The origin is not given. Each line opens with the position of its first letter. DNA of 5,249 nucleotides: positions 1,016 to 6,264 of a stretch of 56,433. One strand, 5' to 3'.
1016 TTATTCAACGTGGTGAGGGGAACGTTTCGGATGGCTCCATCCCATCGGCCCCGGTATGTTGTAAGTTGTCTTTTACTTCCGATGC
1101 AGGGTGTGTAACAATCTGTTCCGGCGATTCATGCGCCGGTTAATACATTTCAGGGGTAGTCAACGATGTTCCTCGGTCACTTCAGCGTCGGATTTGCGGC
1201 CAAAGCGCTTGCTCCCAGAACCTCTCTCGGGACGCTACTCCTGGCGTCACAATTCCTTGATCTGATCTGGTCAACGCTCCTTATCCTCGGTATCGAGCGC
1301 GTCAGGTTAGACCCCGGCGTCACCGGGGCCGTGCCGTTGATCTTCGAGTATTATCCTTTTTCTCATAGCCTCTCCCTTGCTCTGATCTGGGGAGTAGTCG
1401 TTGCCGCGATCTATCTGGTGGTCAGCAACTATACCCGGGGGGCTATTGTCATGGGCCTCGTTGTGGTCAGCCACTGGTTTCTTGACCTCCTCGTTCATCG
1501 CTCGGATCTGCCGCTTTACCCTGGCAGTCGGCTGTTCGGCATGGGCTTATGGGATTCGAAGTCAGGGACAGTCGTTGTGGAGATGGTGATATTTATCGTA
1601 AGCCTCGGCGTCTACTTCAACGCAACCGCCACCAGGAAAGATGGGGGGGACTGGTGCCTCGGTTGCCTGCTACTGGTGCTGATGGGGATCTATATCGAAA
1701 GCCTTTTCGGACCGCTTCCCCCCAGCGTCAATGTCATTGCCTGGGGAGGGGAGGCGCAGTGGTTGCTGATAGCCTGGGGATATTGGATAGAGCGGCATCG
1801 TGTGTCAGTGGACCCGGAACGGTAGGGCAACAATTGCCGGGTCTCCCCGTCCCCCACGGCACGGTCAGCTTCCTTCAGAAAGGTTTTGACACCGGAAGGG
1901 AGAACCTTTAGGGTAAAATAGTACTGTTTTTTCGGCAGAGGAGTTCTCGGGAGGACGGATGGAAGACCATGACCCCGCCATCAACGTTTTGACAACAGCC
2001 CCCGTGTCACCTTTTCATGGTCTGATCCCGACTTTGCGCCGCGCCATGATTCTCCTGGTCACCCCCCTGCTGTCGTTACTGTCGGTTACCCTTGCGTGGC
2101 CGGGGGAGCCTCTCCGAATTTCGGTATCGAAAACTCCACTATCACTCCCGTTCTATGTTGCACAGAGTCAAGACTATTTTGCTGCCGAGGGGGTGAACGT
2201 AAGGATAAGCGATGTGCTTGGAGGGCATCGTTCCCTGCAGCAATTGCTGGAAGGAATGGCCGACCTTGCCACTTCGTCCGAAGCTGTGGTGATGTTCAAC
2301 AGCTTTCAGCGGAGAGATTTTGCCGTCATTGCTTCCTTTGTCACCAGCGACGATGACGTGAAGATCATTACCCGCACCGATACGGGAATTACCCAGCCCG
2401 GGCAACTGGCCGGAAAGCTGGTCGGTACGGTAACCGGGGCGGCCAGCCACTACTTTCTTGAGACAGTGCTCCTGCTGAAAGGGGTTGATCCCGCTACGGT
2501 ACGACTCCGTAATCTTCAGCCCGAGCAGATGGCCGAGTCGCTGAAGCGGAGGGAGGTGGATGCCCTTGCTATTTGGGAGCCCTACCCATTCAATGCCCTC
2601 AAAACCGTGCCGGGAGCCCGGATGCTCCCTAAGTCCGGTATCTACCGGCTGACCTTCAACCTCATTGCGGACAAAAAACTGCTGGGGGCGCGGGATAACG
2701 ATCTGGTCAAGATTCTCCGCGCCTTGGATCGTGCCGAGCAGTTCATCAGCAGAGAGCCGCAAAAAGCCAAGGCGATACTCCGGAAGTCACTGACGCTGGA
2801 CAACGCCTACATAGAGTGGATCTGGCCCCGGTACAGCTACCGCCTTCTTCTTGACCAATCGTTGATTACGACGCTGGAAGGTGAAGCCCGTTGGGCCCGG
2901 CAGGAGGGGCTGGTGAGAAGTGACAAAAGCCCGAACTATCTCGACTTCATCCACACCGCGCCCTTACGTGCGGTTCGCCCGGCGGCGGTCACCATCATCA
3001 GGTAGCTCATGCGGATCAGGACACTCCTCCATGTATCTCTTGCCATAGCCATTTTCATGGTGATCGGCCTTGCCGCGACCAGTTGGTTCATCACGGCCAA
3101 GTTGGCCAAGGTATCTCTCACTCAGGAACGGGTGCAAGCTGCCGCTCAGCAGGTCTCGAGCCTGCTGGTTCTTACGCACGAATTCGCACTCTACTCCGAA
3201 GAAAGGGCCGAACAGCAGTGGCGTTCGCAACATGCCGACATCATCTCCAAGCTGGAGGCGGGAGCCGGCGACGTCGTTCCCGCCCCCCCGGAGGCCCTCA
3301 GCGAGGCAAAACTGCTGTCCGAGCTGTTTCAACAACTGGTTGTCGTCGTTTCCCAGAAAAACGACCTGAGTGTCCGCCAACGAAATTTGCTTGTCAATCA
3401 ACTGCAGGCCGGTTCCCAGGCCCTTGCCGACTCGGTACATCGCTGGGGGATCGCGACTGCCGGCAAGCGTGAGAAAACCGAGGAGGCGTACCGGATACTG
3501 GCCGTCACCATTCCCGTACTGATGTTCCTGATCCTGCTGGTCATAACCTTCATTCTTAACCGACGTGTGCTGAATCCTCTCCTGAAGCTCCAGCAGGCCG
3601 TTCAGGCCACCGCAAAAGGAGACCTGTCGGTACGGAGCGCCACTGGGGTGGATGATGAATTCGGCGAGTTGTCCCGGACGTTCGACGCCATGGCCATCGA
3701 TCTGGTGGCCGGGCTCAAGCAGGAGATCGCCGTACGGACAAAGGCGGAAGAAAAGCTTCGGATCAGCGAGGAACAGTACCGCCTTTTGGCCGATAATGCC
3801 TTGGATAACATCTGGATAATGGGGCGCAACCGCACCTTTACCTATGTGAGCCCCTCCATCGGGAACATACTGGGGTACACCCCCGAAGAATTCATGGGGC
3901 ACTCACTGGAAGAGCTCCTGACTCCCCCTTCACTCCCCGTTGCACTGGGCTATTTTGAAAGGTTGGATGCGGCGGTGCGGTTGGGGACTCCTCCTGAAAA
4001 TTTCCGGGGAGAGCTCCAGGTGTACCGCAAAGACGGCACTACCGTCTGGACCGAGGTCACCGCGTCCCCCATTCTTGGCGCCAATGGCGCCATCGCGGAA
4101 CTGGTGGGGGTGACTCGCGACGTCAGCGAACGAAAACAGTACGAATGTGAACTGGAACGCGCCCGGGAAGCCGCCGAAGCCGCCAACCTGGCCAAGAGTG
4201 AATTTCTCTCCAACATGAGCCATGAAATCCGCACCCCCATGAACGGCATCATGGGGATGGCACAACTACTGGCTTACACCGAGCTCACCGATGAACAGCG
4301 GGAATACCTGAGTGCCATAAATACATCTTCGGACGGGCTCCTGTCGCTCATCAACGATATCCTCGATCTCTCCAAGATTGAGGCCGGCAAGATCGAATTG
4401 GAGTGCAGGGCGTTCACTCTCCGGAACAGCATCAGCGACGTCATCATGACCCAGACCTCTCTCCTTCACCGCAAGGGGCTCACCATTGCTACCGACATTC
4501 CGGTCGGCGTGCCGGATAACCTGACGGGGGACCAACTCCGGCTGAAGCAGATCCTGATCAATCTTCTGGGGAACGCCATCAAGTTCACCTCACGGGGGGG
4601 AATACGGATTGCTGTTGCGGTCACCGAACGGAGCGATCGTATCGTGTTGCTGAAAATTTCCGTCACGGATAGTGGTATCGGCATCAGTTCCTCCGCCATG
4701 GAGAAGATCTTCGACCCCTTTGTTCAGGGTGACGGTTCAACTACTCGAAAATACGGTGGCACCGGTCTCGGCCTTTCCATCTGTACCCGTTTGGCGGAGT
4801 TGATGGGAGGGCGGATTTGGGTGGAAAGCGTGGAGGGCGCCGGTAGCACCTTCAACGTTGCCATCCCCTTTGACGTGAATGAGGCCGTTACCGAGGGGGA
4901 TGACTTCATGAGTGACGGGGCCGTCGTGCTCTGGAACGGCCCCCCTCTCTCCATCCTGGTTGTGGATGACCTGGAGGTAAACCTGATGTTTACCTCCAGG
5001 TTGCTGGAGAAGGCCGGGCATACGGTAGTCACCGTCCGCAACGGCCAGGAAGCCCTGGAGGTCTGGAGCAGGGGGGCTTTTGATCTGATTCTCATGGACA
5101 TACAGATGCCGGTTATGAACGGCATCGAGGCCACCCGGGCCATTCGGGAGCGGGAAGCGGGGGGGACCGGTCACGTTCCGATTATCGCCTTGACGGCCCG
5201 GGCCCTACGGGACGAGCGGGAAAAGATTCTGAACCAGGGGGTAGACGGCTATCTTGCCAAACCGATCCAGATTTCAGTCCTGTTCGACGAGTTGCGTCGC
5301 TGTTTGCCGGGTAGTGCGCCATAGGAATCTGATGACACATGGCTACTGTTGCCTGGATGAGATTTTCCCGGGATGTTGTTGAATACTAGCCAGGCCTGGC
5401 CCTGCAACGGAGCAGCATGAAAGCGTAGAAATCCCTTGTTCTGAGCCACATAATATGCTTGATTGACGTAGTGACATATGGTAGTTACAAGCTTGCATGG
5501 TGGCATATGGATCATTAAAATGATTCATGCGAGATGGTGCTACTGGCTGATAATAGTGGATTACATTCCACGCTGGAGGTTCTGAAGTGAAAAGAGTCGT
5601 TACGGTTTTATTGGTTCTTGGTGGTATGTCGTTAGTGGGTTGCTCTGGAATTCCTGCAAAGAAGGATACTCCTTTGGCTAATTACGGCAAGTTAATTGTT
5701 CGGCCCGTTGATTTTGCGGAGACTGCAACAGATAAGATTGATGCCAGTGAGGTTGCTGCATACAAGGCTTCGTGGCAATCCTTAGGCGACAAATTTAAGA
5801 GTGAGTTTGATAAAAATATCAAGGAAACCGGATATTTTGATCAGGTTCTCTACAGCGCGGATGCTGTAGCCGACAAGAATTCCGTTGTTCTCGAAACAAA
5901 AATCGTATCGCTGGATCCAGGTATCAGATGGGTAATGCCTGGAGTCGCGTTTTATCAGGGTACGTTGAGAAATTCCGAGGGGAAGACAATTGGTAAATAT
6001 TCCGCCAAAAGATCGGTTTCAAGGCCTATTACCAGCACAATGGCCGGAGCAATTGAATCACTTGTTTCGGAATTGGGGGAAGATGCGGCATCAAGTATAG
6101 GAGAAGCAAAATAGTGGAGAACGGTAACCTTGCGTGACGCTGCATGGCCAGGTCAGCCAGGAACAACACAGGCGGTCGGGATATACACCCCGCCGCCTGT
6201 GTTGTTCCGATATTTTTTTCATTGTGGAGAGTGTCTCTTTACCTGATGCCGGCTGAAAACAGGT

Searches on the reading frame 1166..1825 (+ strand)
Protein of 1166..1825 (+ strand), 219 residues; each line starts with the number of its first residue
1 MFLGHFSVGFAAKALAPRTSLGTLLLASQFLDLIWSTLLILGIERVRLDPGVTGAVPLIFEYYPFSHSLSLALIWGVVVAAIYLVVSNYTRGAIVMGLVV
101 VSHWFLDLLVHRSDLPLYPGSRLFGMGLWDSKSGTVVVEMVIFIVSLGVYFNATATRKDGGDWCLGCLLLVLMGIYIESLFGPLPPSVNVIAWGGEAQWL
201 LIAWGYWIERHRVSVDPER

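Call 29: search_protein_families(library=pfam, proteins=[window:1166-1825:+])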
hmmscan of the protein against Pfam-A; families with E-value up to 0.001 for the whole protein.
window:1166-1825:+ (219 aa): 1 family
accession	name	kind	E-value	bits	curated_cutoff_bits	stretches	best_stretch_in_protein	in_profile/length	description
PF04307.19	YdjM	-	5.8e-06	26.4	29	1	65-173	64-165/176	YdjM inner membrane protein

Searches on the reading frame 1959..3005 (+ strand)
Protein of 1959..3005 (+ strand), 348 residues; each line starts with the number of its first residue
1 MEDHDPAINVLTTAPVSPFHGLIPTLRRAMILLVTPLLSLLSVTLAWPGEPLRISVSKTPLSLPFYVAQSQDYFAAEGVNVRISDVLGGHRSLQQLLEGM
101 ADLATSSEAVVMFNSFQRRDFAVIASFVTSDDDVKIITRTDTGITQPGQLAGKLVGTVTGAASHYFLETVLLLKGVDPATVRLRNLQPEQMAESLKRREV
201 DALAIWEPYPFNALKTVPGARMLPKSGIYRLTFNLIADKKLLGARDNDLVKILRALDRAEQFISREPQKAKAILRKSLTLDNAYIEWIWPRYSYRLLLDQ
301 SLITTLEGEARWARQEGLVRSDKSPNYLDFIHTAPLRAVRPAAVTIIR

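Call 29: search_protein_families(library=pfam, proteins=[window:1959-3005:+])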
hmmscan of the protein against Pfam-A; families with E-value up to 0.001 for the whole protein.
window:1959-3005:+ (348 aa): 2 families
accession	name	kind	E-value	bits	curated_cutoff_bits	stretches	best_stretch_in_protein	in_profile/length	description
PF09084.16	NMT1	-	1.5e-21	77.8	20.5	1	62-270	4-216/216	NMT1/THI5 like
PF13379.11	NMT1_2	-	2.1e-10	41.3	24.7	1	52-271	8-245/252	NMT1-like family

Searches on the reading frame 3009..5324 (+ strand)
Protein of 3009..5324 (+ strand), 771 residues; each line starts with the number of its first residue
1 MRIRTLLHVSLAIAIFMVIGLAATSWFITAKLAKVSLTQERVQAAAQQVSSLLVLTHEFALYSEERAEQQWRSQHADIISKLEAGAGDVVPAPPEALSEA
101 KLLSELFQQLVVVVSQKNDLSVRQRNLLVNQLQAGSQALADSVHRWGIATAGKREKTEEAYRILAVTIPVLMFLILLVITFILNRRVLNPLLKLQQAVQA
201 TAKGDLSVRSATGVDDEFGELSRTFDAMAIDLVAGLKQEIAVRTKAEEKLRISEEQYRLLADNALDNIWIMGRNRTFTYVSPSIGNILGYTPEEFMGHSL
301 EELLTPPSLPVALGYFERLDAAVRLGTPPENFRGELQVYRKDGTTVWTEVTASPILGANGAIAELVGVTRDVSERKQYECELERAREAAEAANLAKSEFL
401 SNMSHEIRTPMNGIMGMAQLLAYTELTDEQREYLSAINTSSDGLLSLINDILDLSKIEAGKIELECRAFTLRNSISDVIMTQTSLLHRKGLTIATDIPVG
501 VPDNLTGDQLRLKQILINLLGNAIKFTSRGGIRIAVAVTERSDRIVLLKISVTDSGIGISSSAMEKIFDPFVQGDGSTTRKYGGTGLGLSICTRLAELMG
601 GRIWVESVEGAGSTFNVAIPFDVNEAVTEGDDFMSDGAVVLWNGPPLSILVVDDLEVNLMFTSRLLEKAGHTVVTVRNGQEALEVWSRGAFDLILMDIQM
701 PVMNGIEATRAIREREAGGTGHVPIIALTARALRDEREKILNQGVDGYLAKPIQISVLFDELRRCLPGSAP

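Call 29: search_protein_families(library=pfam, proteins=[window:3009-5324:+])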
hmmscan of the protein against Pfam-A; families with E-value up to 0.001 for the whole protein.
window:3009-5324:+ (771 aa): 9 families
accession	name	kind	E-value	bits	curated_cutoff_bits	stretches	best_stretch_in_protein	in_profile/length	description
PF02518.31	HATPase_c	-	2.2e-30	105.8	26.4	1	507-621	1-109/111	Histidine kinase-, DNA gyrase B-, and HSP90-like ATPase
PF00072.30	Response_reg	-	4.2e-27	94.9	30.2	1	649-762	1-110/111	Response regulator receiver domain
PF00512.31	HisKA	-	4.8e-24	84.6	26.9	1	395-460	1-66/66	His Kinase A (phospho-acceptor) domain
PF13426.13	PAS_9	-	4.1e-16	59.6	27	1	269-374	5-103/103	PAS domain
PF00672.30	HAMP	-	1.1e-11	45.3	25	1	183-232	2-51/53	HAMP domain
PF00989.32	PAS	-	1.1e-11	45.2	22.6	1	255-372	1-113/113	PAS fold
PF08448.16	PAS_4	-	4.1e-11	43.5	23.1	1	266-377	6-110/110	PAS fold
PF08447.18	PAS_3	-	1.1e-10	42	25.6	1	278-368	2-88/89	PAS fold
PF13188.13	PAS_8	-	0.00041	20.6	21.8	0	255-306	1-49/65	PAS domain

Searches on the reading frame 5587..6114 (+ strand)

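Call 29: search_protein_families(library=pfam, proteins=[window:5587-6114:+])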
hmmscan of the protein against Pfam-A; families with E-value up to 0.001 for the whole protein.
window:5587-6114:+ (175 aa): 1 family
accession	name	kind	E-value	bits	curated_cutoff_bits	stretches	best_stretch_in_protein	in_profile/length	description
PF14366.11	DUF4410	-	0.00079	19.9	26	0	48-114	13-77/120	Domain of unknown function (DUF4410)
